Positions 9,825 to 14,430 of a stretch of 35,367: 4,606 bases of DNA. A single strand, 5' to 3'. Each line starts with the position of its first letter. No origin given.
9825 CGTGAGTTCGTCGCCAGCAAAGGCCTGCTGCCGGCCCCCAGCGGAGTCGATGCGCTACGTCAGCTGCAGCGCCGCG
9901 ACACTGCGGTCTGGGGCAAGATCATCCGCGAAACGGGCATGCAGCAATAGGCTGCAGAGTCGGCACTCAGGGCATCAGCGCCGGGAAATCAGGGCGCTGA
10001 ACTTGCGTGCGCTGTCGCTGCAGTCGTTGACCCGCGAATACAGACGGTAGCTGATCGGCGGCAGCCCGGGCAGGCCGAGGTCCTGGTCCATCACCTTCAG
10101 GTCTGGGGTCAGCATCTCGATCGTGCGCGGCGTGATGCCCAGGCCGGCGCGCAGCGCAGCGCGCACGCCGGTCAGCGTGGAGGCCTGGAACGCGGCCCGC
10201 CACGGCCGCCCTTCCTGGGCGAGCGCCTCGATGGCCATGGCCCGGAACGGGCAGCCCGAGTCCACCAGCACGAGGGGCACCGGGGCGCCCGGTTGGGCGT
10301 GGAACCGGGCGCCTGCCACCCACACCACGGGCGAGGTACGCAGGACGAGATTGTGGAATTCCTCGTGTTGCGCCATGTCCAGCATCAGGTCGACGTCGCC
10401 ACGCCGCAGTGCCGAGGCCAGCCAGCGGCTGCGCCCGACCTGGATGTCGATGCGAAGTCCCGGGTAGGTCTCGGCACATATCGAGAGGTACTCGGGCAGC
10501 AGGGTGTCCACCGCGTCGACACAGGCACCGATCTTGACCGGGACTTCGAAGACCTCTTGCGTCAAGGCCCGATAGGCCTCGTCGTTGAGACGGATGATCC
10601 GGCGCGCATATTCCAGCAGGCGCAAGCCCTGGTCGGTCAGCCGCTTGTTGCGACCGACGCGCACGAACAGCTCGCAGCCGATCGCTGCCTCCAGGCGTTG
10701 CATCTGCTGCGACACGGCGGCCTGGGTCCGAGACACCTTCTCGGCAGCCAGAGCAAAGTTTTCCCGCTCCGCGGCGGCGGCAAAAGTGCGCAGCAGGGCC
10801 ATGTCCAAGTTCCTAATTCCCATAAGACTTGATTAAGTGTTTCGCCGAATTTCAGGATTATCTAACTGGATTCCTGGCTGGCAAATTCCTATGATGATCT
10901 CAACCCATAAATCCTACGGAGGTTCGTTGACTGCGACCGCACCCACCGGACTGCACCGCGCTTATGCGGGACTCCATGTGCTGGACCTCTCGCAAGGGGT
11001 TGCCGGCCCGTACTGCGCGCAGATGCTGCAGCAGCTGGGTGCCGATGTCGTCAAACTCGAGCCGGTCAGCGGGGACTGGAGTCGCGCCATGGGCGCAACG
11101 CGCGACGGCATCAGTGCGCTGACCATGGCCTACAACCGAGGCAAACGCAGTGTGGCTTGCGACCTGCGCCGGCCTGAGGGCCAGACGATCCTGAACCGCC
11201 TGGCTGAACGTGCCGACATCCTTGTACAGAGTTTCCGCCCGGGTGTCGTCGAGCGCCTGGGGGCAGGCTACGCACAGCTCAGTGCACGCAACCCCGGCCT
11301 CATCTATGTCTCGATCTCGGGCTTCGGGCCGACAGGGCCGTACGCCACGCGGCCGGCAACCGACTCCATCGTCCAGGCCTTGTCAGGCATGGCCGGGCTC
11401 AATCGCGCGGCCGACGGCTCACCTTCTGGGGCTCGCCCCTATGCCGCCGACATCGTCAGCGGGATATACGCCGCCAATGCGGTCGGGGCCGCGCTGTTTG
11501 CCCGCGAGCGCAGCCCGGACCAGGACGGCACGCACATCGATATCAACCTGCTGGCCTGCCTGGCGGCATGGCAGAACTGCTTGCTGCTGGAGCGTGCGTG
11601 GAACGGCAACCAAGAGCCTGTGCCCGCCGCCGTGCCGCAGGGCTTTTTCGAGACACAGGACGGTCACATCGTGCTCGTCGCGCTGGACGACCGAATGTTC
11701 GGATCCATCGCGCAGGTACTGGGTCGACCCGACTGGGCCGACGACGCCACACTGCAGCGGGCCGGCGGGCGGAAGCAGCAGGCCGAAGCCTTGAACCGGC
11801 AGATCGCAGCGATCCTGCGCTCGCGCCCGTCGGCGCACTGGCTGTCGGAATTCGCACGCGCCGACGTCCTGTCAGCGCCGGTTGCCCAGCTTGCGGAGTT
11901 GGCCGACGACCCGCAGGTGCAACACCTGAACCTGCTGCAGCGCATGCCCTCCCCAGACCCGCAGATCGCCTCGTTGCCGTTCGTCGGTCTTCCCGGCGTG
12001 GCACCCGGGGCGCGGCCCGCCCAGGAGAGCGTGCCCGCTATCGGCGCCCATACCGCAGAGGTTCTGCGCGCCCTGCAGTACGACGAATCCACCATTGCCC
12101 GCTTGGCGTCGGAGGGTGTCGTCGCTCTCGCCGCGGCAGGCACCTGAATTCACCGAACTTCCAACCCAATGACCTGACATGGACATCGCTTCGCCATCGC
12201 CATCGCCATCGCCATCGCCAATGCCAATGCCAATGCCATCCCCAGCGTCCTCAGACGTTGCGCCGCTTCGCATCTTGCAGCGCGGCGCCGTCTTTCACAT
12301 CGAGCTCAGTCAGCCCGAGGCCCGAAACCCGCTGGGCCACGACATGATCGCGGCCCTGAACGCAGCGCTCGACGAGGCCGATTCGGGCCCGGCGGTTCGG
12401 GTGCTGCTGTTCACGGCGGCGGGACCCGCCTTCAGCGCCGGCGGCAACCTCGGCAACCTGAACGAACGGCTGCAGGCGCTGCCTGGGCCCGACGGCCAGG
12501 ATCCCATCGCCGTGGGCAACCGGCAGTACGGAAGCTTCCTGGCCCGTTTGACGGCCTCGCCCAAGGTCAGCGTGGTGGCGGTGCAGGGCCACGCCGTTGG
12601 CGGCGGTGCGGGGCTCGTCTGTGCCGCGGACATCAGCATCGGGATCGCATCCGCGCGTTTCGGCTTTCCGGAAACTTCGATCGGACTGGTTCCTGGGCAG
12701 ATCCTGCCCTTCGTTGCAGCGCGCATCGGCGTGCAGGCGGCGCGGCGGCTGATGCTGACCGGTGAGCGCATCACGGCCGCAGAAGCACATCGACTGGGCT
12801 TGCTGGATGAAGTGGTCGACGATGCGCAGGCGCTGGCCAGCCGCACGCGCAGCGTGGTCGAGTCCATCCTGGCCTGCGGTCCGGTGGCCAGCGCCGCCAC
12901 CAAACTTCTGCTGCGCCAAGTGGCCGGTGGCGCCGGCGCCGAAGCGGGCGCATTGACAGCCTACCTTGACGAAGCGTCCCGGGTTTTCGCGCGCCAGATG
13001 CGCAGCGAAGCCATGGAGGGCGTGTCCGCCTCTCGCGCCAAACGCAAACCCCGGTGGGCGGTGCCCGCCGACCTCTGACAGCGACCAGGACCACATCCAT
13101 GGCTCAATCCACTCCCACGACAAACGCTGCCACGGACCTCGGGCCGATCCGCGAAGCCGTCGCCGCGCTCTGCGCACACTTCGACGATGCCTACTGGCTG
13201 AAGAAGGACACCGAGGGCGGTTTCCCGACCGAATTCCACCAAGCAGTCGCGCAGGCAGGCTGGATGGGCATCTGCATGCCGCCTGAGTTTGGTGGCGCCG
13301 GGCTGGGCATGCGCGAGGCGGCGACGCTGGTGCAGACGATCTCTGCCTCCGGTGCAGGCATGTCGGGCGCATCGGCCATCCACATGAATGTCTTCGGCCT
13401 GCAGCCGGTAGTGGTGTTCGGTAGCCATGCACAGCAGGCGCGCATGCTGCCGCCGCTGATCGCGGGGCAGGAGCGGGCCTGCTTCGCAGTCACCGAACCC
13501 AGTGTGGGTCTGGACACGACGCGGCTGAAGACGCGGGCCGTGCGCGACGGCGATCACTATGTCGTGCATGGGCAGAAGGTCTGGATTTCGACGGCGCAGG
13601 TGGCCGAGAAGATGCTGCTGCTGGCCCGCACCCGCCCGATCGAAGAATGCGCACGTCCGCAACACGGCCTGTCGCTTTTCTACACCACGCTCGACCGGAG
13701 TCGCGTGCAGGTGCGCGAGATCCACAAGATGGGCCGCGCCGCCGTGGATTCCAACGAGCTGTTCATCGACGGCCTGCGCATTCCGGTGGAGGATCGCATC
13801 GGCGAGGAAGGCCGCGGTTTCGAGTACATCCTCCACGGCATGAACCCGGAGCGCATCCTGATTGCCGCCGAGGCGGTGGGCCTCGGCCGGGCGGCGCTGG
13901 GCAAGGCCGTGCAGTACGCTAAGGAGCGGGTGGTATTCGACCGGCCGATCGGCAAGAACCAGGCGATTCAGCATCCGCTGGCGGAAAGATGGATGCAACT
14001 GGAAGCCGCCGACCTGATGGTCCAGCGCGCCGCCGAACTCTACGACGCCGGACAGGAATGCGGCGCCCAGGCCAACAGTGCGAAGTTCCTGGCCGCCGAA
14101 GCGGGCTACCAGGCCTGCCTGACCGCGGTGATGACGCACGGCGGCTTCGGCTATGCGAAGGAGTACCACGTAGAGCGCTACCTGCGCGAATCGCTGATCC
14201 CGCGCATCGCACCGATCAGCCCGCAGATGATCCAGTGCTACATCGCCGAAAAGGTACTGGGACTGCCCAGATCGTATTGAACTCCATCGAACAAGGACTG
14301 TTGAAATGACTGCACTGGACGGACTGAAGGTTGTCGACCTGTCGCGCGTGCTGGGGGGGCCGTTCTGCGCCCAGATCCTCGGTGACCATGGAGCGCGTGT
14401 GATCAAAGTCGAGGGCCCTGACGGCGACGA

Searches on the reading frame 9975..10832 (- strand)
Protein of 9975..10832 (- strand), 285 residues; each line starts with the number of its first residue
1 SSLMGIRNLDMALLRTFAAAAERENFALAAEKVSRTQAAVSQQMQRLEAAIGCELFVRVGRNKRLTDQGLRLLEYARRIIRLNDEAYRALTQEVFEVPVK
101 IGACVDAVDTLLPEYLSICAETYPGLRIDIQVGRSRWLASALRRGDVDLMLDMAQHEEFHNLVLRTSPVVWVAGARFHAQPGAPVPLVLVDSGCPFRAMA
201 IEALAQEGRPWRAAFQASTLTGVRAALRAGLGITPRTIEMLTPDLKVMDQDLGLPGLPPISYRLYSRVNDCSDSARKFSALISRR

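Call 19: search_protein_families(library=pfam, proteins=[window:9975-10832:-])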
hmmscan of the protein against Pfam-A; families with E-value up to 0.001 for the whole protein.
window:9975-10832:- (285 aa): 2 families
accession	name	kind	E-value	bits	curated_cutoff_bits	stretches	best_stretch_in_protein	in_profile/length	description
PF03466.25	LysR_substrate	-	3e-19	69.7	28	1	99-234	8-153/209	LysR substrate binding domain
PF00126.33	HTH_1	-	1e-17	64.3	26.6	1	13-69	3-59/60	Bacterial regulatory helix-turn-helix protein, lysR family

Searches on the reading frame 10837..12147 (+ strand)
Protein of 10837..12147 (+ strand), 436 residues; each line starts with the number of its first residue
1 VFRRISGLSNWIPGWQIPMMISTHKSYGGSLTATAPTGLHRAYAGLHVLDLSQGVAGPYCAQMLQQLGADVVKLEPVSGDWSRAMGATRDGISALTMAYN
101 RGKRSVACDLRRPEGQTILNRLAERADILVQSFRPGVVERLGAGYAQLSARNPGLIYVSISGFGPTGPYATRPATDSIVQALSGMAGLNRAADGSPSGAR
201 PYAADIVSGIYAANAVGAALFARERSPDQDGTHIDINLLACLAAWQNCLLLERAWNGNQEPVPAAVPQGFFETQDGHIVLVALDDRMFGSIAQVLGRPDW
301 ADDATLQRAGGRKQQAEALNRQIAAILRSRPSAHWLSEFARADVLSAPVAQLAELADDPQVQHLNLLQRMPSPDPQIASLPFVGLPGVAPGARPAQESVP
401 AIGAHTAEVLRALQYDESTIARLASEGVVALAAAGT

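Call 19: search_protein_families(library=pfam, proteins=[window:10837-12147:+])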
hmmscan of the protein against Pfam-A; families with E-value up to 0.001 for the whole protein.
window:10837-12147:+ (436 aa): 1 family
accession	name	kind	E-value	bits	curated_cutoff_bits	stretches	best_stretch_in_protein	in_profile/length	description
PF02515.22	CoA_transf_3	-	8.5e-101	338.1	23.3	1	44-406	2-366/366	CoA-transferase family III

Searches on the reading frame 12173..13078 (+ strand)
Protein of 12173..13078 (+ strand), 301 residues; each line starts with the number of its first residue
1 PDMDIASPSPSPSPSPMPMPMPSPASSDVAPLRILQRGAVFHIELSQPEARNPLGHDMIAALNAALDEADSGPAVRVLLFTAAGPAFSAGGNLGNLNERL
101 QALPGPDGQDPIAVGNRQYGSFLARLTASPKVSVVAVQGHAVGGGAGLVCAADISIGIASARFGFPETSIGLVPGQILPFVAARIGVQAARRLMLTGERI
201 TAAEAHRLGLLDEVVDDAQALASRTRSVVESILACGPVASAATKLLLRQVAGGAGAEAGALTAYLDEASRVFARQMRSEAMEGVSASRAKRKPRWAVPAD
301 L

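Call 19: search_protein_families(library=pfam, proteins=[window:12173-13078:+])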
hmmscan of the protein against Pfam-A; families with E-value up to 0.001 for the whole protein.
window:12173-13078:+ (301 aa): 2 families
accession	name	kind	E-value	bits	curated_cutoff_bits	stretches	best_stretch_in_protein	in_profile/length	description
PF00378.25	ECH_1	-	1.1e-37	130.1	27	1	38-296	4-249/251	Enoyl-CoA hydratase/isomerase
PF16113.10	ECH_2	-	2.1e-28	100.3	27.2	1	42-296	3-250/335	Enoyl-CoA hydratase/isomerase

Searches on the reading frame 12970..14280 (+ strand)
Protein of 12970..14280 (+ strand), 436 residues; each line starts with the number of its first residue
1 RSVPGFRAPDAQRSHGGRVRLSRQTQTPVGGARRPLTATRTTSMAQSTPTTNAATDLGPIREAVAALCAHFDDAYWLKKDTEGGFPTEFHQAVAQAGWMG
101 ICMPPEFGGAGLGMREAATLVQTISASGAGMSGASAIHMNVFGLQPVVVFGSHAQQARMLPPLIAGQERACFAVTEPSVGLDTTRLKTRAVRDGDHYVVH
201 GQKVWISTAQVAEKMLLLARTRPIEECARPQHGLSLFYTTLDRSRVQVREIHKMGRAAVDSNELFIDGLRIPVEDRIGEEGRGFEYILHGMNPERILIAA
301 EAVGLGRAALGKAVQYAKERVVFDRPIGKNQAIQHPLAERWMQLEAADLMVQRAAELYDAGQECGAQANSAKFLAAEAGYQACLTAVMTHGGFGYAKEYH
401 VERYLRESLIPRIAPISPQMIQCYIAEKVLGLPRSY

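Call 19: search_protein_families(library=pfam, proteins=[window:12970-14280:+])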
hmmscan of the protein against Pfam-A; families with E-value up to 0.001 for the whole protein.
window:12970-14280:+ (436 aa): 4 families
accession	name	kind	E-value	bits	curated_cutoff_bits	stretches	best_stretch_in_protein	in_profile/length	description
PF00441.29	Acyl-CoA_dh_1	-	1.1e-36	126.7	22.4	1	281-414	1-134/150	Acyl-CoA dehydrogenase, C-terminal domain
PF02771.21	Acyl-CoA_dh_N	-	2.5e-20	73.4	22.9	1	60-166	7-112/113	Acyl-CoA dehydrogenase, N-terminal domain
PF02770.24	Acyl-CoA_dh_M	-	8.7e-18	64.7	33.3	1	171-267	1-95/97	Acyl-CoA dehydrogenase, middle domain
PF08028.16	Acyl-CoA_dh_2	-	1.3e-15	58.3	22.7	1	296-407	1-122/134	Acyl-CoA dehydrogenase, C-terminal domain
